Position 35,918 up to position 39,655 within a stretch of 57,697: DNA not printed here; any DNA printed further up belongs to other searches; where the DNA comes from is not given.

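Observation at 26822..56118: A ~29 kb NRPS / fatty-acyl / radical-SAM cluster embedded between phage modules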

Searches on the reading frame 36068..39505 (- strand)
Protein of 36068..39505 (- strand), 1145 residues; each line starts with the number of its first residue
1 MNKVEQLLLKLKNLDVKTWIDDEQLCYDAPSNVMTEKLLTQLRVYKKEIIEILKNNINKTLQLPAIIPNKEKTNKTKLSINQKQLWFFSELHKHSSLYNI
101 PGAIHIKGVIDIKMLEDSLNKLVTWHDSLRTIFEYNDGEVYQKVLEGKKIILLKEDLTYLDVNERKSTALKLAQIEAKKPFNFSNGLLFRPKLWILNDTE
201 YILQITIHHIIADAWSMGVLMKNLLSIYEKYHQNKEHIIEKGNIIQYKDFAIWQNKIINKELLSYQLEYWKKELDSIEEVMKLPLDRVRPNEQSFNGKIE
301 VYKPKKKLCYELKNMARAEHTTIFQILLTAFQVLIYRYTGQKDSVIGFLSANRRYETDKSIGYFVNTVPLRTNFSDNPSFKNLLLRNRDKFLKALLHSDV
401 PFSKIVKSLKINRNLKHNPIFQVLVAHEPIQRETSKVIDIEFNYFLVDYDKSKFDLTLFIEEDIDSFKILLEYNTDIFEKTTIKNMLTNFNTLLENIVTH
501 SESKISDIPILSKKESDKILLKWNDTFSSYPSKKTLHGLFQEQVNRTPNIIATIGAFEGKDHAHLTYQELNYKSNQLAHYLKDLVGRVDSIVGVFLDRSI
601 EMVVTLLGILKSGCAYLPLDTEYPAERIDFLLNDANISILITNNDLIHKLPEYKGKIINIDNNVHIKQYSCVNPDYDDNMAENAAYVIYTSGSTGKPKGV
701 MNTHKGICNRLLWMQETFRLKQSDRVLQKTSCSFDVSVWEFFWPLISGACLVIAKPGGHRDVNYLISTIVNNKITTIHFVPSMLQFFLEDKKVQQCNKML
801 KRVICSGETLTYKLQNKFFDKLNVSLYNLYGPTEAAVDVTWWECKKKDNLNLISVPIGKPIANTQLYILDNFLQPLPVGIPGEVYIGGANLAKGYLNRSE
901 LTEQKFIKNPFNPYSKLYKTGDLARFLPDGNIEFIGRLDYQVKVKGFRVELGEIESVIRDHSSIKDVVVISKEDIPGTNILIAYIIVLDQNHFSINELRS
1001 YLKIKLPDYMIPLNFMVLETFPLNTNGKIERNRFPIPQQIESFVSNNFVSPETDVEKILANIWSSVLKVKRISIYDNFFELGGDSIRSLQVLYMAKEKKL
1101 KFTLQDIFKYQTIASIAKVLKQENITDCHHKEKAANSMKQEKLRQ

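Call 4: search_protein_families(library=pfam, proteins=[window:36068-39505:-])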
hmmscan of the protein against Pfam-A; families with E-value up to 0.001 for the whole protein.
window:36068-39505:- (1145 aa): 5 families
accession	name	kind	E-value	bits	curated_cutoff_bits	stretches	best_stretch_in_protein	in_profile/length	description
PF00668.25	Condensation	-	5.2e-97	325.8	30.6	1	75-520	4-456/456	Condensation domain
PF00501.34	AMP-binding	-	6.2e-83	279.2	29.9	1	540-896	1-384/384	AMP-binding enzyme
PF18563.6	TubC_N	-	1.4e-12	48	26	1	4-54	1-51/52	TubC N-terminal docking domain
PF00550.31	PP-binding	-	1.2e-09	38.7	20.8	1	1059-1119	3-66/67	Phosphopantetheine attachment site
PF13193.12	AMP-binding_C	-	2.2e-08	35.3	24.5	1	953-1028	1-76/76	AMP-binding enzyme C-terminal domain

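Call 15: find_related_loci(query=window:36068-39505:-, collection=viral_contigs, flank=10000)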
Query window:36068-39505:- (1145 aa) in viral_contigs; peptide patterns used: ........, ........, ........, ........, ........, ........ (x = any residue, [..] = any of these).
3 stretches matched a pattern, but none encodes a relative of the query by tblastn (E <= 1e-3).

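Call 17: search_dna_similar(query=window:36068-39505:-, collection=phages, mode=protein, max_rows=15)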
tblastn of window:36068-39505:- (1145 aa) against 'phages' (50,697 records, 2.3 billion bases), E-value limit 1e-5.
Records with a match: 76; places in all: 93; records where one place covers at least 80% of the query: 6.
Best place of each record, by identity: <60% 76.
By first word of the organism name: Acinetobacter 18; Bacteriophage 18; Staphylococcus 14; Listeria 14; Salmonella 7; Escherichia 2; Enterococcus 2; Mycobacterium 1.
By host as written in the record: - 37; Listeria monocytogenes 14; Staphylococcus aureus 13; Homo sapiens 4; Salmonella enterica subsp. enterica serovar Kentucky 3; Escherichia coli O157:H7 ATCC 43895 2; Enterococcus faecalis 2; methicillin-resistant Staphylococcus aureus spa type t127 1.
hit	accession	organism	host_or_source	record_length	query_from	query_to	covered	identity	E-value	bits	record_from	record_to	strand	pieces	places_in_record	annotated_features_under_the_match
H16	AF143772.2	Mycobacterium avium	-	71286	78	1126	92%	29.9%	8e-156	521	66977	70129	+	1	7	pstD: PstD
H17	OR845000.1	Staphylococcus phage SA 1306 Kay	Staphylococcus aureus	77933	66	1122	92%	29.3%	8e-126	433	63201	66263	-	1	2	record has no annotation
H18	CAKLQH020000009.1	Acinetobacter phage MD-2021a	not known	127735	71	1122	92%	27.6%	9e-124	427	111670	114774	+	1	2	dhbF_1: non-ribosomal peptide synthase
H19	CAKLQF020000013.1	Acinetobacter phage MD-2021a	not known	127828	71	1122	92%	27.6%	9e-124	427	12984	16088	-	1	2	dhbF_1: non-ribosomal peptide synthase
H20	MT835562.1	Bacteriophage sp.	human fecal samples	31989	92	1123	90%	27.8%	2e-98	415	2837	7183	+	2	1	record has no annotation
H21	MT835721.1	Bacteriophage sp.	human fecal samples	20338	108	1122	88%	28.1%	4e-73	353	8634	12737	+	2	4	record has no annotation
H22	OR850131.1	Staphylococcus phage SA 1298 Kay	Staphylococcus aureus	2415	66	1122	69%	30.1%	1e-64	340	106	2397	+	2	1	record has no annotation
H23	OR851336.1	Salmonella phage S.Kent 1-2-1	Salmonella enterica subsp. enterica ...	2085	343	1035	61%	33.9%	2e-121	395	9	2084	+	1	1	record has no annotation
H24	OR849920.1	Staphylococcus phage SA 1298 Kay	Staphylococcus aureus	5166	452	1122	59%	33.2%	1e-94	338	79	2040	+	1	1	record has no annotation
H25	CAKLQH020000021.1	Acinetobacter phage MD-2021a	not known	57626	565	1123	49%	31.9%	7e-67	254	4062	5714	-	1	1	entF_2: enterobactin synthetase component F EntF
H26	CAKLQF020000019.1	Acinetobacter phage MD-2021a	not known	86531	565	1123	49%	31.9%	7e-67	254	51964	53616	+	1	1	entF_2: enterobactin synthetase component F EntF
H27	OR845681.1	Escherichia phage ECO95 1-6-1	Escherichia coli O157:H7 ATCC 43895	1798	306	858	48%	31.6%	4e-72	257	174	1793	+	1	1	record has no annotation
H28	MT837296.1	Bacteriophage sp.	human fecal samples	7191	556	1033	42%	32.0%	3e-52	207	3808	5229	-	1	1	record has no annotation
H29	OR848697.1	Listeria phage LM 4-14-1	Listeria monocytogenes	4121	563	1031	41%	32.5%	6e-54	212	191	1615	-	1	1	record has no annotation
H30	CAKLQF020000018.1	Acinetobacter phage MD-2021a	not known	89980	533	1122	52%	25.7%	7e-50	200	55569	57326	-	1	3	dhbF_3: non-ribosomal peptide synthase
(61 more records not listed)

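Call 18: find_homologous_proteins(query=window:36068-39505:-, max_evalue=1e-50)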
Query window:36068-39505:- (1145 aa): 469 proteins with E <= 1e-50 among 8000 candidates; the best 120 are listed.
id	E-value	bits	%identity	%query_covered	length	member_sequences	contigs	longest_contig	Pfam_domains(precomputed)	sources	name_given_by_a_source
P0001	0.0e+0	2584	100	100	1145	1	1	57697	PF00668.26,PF00550.32,PF18563.7,PF00501.35,PF13193.13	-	-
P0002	0.0e+0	1586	43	94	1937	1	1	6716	PF00668.26,PF00550.32,PF00501.35,PF13193.13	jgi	jgi:amino acid adenylation domain-containing protein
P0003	0.0e+0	1470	39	94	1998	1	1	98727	PF00668.26,PF00550.32,PF00501.35,PF13193.13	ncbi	ncbi:hypothetical protein NUACC21_24810 [Scytonema sp. NUACC21]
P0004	0.0e+0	1368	40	98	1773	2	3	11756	PF00668.26,PF00550.32,PF18563.7,PF00501.35,PF13193.13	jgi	-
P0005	0.0e+0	1352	42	94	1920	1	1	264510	PF00668.26,PF00550.32,PF00501.35,PF13193.13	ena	-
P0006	0.0e+0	1307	40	91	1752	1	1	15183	PF00668.26,PF00550.32,PF00501.35,PF13193.13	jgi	-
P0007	0.0e+0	1307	45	95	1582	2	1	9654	PF00668.26,PF00550.32,PF00501.35,PF13193.13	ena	-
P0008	0.0e+0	1295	41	92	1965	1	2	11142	PF00668.26,PF00550.32,PF00501.35,PF13193.13,PF00975.27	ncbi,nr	ncbi:MAG: amino acid adenylation domain-containing protein [Xenococcus sp. MO_188.B8]|nr:amino acid 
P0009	0.0e+0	1291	45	95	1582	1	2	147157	PF00668.26,PF00550.32,PF00501.35,PF13193.13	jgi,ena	jgi:amino acid adenylation domain-containing protein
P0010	0.0e+0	1290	45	95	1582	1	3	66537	PF00668.26,PF00550.32,PF00501.35,PF13193.13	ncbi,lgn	ncbi:MAG: hypothetical protein Fur006_31950 [Coleofasciculaceae cyanobacterium]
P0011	0.0e+0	1242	36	95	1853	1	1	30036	PF00668.26,PF00550.32,PF00501.35,PF13193.13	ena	-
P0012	0.0e+0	1239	40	94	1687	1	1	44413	PF00668.26,PF00550.32,PF00501.35,PF13193.13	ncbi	-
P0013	0.0e+0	1239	42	79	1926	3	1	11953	PF07238.20,PF00668.26,PF00550.32,PF00501.35,PF13193.13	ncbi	-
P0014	0.0e+0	1236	43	81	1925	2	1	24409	PF07238.20,PF00668.26,PF00550.32,PF00501.35,PF13193.13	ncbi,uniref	ncbi:amino acid adenylation domain-containing protein [Microcoleus sp. S28C3]|uniref:amino acid aden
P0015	0.0e+0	1225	43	79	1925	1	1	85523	PF07238.20,PF00668.26,PF00550.32,PF00501.35,PF13193.13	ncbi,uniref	ncbi:amino acid adenylation domain-containing protein [Microcoleus sp. Pol11C3]|uniref:amino acid ad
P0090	9.9e-297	1006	44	92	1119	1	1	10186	PF00668.26,PF00550.32,PF00501.35,PF13193.13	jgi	jgi:amino acid adenylation domain-containing protein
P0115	1.6e-266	906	41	92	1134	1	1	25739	PF00668.26,PF00550.32,PF00501.35,PF13193.13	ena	-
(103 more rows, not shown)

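Call 30: find_encoding_contigs(protein=P0115, flank=10000, max_places=2)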
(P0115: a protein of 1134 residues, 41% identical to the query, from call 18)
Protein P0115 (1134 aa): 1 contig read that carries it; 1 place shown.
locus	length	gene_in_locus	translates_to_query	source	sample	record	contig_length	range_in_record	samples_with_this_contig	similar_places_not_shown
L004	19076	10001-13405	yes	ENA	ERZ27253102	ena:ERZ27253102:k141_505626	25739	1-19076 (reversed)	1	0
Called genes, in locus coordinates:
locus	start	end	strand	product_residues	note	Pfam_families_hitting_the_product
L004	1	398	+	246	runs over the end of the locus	-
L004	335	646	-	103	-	-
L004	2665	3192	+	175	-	PF02357:NusG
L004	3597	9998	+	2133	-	PF00501:AMP-binding, PF23024:AMP-dom_DIP2-like, PF00550:PP-binding, PF00668:Condensation, PF00501:AMP-binding, PF13193:AMP-binding_C (weak), PF05050:Methyltransf_21, PF00550:PP-binding, +1 more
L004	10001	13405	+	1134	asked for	PF00668:Condensation, PF00501:AMP-binding, PF13193:AMP-binding_C, PF00550:PP-binding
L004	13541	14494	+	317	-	PF11583:AurF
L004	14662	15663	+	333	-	PF00291:PALP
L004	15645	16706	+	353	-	PF02423:OCD_Mu_crystall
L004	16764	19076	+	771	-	?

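Call 31: find_encoding_contigs(protein=P0090, flank=10000, max_places=2)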
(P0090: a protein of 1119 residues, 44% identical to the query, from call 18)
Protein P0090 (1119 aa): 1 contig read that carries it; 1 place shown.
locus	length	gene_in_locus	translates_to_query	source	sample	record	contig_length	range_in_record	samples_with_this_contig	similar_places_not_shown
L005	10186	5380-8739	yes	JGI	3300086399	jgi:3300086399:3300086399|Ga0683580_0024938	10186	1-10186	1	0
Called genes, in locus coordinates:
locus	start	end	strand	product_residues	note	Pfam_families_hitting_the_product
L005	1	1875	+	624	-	?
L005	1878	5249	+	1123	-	PF00668:Condensation, PF00501:AMP-binding, PF13193:AMP-binding_C, PF00550:PP-binding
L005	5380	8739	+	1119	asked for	PF00668:Condensation, PF00501:AMP-binding, PF13193:AMP-binding_C, PF00550:PP-binding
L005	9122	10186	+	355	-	?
